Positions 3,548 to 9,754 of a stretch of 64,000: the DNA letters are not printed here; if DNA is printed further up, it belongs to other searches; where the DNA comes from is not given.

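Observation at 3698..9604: Orphan giant gene: 1,968-aa protein with signal peptide, 7 TM helices, two Cys-rich ectodomains and an ~800-aa tail of no recognisable family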

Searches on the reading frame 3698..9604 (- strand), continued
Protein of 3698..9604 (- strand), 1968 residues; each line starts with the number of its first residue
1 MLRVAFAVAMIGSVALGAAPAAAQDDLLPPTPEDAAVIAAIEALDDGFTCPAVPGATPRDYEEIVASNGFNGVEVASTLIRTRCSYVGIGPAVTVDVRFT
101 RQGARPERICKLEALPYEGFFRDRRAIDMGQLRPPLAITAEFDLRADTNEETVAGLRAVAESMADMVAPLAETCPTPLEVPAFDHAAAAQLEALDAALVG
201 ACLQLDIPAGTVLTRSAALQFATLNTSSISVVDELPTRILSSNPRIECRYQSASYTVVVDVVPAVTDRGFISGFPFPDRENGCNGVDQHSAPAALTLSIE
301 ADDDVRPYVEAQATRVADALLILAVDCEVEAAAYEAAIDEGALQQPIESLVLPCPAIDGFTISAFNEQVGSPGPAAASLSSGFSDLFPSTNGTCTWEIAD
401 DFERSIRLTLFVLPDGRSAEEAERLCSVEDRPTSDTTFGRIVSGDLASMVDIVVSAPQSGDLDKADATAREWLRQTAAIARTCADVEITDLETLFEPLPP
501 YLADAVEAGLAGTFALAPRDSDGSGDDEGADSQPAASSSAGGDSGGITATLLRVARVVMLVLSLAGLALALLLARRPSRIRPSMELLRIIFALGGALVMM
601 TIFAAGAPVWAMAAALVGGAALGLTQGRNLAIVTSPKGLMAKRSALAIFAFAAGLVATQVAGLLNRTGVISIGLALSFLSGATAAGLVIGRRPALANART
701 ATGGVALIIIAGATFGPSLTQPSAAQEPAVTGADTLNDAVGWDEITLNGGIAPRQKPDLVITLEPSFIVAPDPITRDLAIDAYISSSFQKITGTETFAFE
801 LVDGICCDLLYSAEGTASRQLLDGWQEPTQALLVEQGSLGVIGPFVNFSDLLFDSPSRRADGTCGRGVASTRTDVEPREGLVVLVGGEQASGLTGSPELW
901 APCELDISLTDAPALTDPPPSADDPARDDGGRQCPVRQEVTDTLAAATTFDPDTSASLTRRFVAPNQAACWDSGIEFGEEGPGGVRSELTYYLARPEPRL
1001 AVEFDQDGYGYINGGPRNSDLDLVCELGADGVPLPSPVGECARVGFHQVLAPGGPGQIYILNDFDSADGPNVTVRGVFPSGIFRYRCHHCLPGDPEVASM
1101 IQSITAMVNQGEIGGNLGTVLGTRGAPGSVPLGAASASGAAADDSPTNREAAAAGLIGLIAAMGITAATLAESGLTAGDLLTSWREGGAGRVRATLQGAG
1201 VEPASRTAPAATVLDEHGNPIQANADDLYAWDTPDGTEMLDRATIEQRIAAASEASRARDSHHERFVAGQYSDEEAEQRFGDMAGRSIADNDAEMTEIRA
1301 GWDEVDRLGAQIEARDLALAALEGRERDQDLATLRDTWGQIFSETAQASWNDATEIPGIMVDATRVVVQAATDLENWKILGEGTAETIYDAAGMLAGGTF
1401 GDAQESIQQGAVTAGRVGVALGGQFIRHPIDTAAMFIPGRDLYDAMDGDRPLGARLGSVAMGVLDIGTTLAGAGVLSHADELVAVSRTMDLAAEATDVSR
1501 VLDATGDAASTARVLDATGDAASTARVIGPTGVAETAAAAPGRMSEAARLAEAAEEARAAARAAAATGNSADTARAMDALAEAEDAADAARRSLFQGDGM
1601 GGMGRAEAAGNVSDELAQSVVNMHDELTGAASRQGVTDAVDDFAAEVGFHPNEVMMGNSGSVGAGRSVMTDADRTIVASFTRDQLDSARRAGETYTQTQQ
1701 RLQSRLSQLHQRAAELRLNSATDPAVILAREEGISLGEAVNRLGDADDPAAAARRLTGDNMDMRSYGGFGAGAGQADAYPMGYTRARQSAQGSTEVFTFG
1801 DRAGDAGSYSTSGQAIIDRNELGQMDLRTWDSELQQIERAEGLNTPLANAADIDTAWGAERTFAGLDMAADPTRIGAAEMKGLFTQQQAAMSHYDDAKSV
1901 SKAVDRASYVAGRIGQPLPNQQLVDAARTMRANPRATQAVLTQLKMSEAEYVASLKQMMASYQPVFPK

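Call 15: find_related_loci(query=A1, collection=genome_contigs, flank=10000)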
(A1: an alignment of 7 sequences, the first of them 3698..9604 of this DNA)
Query A1 (1968 aa) in genome_contigs; peptide patterns used: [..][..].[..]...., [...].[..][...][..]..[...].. (x = any residue, [..] = any of these).
174 stretches matched a pattern; 5 encode a relative of the query (tblastn E <= 1e-3); 4 distinct loci.
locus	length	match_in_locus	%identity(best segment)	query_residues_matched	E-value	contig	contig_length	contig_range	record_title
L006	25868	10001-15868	63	7-1967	0e+0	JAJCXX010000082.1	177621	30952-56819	MAG: Acidimicrobiales bacterium isolate OFTM89 OFTM89_81, whole genome shotgun sequence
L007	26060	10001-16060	79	1-1967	0e+0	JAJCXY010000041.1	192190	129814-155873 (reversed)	MAG: Acidimicrobiales bacterium isolate OFTM10 OFTM10_40, whole genome shotgun sequence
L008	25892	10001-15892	63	1-1967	0e+0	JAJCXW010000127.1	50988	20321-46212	MAG: Acidimicrobiales bacterium isolate OFTM81 OFTM81_126, whole genome shotgun sequence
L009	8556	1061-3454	32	348-1101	1e-63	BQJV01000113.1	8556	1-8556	MAG: Acidimicrobiales bacterium DHS20C19 DNA, sequence113, whole genome shotgun sequence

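Call 18: search_protein_families(library=padloc, proteins=[window:3698-9604:-, P0007], max_evalue=1)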
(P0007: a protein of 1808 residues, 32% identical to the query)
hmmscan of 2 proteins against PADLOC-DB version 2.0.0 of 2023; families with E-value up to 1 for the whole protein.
window:3698-9604:- (1968 aa): 0 families

P0007 (1808 aa): 0 families
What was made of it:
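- On Known anti-phage defence systems (PADLOC-DB v2): 0 hits for the giant protein, the partner and P0007 (call 18).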

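Call 38: search_protein_families(library=pfam, proteins=[L004:8955-10001:+, L005:8964-10001:+, L001:6789-10004:+, L001:4499-6625:-, L001:15427-16218:+, L004:15895-17409:+, L003:16063-17574:+], max_evalue=1)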
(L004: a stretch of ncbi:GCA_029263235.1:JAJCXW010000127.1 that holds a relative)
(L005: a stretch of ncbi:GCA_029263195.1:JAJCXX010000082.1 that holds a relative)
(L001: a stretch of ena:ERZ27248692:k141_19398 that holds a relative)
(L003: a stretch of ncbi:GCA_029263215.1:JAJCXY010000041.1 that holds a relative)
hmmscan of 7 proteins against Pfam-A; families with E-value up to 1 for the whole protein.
L004:8955-10001:+ (348 aa): 2 families
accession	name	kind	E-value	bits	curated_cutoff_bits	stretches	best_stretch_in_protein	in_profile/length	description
PF00395.25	SLH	-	5.8e-20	71.4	20.8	3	231-272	2-43/44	S-layer homology domain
PF10708.14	DUF2510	-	1.4e-10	41.2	24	1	8-40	1-34/35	Protein of unknown function (DUF2510)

L005:8964-10001:+ (345 aa): 3 families
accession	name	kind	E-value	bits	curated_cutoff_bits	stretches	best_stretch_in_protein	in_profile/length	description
PF00395.25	SLH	-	7.2e-20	71.1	20.8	3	228-269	2-43/44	S-layer homology domain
PF10708.14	DUF2510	-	3.1e-11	43.3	24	1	8-39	1-33/35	Protein of unknown function (DUF2510)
PF21827.1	New_glue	-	0.39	10.9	31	1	88-150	13-58/94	New glue protein family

L001:6789-10004:+ (1071 aa): 16 families
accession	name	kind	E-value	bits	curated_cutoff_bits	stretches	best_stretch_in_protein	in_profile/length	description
PF13191.12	AAA_16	-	2.1e-17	64.6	32.6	1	7-149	2-165/167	AAA ATPase domain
PF13401.12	AAA_22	-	4.5e-09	37.2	27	1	27-151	6-121/130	AAA domain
PF05729.18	NACHT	-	7e-06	26.4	26.7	1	28-189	2-159/167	NACHT domain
PF25199.1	nSTAND_NTPase5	-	0.0031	17.8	34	1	22-61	37-77/145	Novel STAND NTPase 5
PF20720.3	nSTAND3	-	0.0048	17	27.2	1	28-59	19-50/155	Novel STAND NTPase 3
PF24883.2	NPHP3_N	-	0.0054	17.4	24.8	1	23-57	18-53/164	Nephrocystin 3, N-terminal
PF14559.12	TPR_19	-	0.0076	17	25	1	685-728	11-54/68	Tetratricopeptide repeat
PF13245.12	AAA_19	-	0.019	15.6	25.1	1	27-140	12-117/134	AAA domain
PF13604.12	AAA_30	-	0.023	14.9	27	1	27-57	19-49/191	AAA domain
PF01695.23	IstB_IS21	-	0.026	14.4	24.1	1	29-61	95-127/238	IstB-like ATP binding protein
PF00004.35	AAA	-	0.056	14.3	21.2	1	29-48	1-20/131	ATPase family associated with various cellular activities (AAA)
PF00931.28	NB-ARC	-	0.059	13.1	23.5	1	16-65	7-56/248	NB-ARC domain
PF01637.24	ATPase_2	-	0.06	13.6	33.2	1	9-57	3-51/225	ATPase domain predominantly from Archaea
PF07719.23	TPR_2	-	0.065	13.8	27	0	628-653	5-30/34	Tetratricopeptide repeat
PF02367.23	TsaE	-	0.12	12.8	26.6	1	24-48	19-43/128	Threonylcarbamoyl adenosine biosynthesis protein TsaE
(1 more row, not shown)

L001:4499-6625:- (708 aa): 4 families
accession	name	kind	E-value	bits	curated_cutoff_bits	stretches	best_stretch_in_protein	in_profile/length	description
PF25390.1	WD40_RLD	-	9.1e-112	374.4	150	4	11-273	48-324/363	RCC1-like domain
PF00415.24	RCC1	-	9.4e-98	321.1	21.7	13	168-211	4-49/50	Regulator of chromosome condensation (RCC1) repeat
PF13540.12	RCC1_2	-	5.6e-69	226.8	22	11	96-124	2-30/30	Regulator of chromosome condensation (RCC1) repeat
PF25384.1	Alsin_RLD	-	1.3e-08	35.1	100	3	163-237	239-315/405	Alsin RCC1-like domain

L001:15427-16218:+ (263 aa): 7 families
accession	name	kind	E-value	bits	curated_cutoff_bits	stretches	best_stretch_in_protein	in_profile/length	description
PF14559.12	TPR_19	-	7.6e-08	33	25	2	145-183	28-66/68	Tetratricopeptide repeat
PF13428.12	TPR_14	-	2.7e-06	28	23.5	2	145-182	4-41/44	Tetratricopeptide repeat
PF13432.12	TPR_16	-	3.7e-05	24.5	32.7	1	148-182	3-37/65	Tetratricopeptide repeat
PF07719.23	TPR_2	-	0.0043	17.5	27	1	110-133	5-28/34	Tetratricopeptide repeat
PF08239.17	SH3_3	-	0.1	13.2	27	1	209-251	6-48/54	Bacterial SH3 domain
PF07721.20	TPR_4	-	0.22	12.7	27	1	145-166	4-25/26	Tetratricopeptide repeat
PF13374.12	TPR_10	-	0.28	11.7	27.5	0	110-133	6-29/42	Tetratricopeptide repeat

L004:15895-17409:+ (504 aa): 4 families
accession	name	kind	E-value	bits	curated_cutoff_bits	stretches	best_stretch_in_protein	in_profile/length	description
PF13428.12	TPR_14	-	2e-05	25.2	23.5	1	141-178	2-39/44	Tetratricopeptide repeat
PF14559.12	TPR_19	-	0.011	16.5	25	0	144-179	29-64/68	Tetratricopeptide repeat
PF13429.12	TPR_15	-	0.018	14.9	26.2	1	63-174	142-248/280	Tetratricopeptide repeat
PF14561.12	TPR_20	-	0.64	10.8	25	1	91-134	11-54/90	Tetratricopeptide repeat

L003:16063-17574:+ (503 aa): 3 families
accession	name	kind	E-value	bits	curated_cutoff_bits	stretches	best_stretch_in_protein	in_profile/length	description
PF13432.12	TPR_16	-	0.0004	21.2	32.7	1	72-117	1-46/65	Tetratricopeptide repeat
PF13428.12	TPR_14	-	0.00089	20.2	23.5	2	141-179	2-40/44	Tetratricopeptide repeat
PF19110.5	DUF5797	-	0.11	12.6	25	1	388-426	108-146/163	Family of unknown function (DUF5797)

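Call 109: list_cluster_members(proteins=[P0003, P0015, P0061, P0078, P0079, P0048, P0010, P0021, P0062, P0086])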
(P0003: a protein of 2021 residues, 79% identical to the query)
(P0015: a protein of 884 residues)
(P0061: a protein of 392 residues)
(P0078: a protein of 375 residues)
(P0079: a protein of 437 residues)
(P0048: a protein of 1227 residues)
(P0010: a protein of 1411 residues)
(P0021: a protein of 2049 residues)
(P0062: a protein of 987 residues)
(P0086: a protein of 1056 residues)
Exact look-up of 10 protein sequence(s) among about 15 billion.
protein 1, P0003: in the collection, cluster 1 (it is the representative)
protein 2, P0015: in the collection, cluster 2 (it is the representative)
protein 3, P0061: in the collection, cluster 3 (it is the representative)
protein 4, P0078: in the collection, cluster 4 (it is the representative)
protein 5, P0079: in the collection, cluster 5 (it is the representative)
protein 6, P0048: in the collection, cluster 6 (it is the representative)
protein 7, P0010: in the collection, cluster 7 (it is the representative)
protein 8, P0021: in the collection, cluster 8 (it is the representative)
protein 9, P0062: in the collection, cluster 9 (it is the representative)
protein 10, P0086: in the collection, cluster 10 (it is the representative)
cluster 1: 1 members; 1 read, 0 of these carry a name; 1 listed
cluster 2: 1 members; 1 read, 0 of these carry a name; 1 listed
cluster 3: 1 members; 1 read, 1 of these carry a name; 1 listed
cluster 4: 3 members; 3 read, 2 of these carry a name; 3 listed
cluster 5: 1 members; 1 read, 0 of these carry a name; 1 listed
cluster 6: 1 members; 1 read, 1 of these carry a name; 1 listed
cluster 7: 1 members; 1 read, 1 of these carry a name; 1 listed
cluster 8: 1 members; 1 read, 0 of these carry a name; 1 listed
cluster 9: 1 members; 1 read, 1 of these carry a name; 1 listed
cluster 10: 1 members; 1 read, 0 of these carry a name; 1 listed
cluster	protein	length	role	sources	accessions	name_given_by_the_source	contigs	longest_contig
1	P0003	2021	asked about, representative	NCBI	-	-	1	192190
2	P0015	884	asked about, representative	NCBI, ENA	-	-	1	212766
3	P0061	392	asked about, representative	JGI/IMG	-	hypothetical protein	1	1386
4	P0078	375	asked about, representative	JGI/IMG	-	hypothetical protein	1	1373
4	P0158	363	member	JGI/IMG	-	hypothetical protein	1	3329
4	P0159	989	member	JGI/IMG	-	-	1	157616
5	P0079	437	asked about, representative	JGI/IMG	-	-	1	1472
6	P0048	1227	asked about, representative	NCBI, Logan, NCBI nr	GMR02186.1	MAG: hypothetical protein BMS9Abin20_0514 [Acidimicrobiia bacterium]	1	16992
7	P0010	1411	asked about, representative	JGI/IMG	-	hypothetical protein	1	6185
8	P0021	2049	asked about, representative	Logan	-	-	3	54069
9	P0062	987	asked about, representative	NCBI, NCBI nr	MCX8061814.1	MAG: hypothetical protein N3D16_04470 [Anaerolineales bacterium] | hypothetical protein [Anaerolineales bacterium]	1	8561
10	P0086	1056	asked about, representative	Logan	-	-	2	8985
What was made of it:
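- Tried and rejected: Stand-alone B+C proteins of 146-440 aa: the three looked up (375-437 aa) come from 1.4-1.5 kb contigs, so these short proteins are probably fragments (call 109).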

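Call 113: find_related_loci(query=A1, collection=viral_contigs, flank=5000)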
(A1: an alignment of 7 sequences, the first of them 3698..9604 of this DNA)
Query A1 (1968 aa) in viral_contigs; peptide patterns used: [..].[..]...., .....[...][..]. (x = any residue, [..] = any of these).
104 stretches matched a pattern, but none encodes a relative of the query by tblastn (E <= 1e-3).
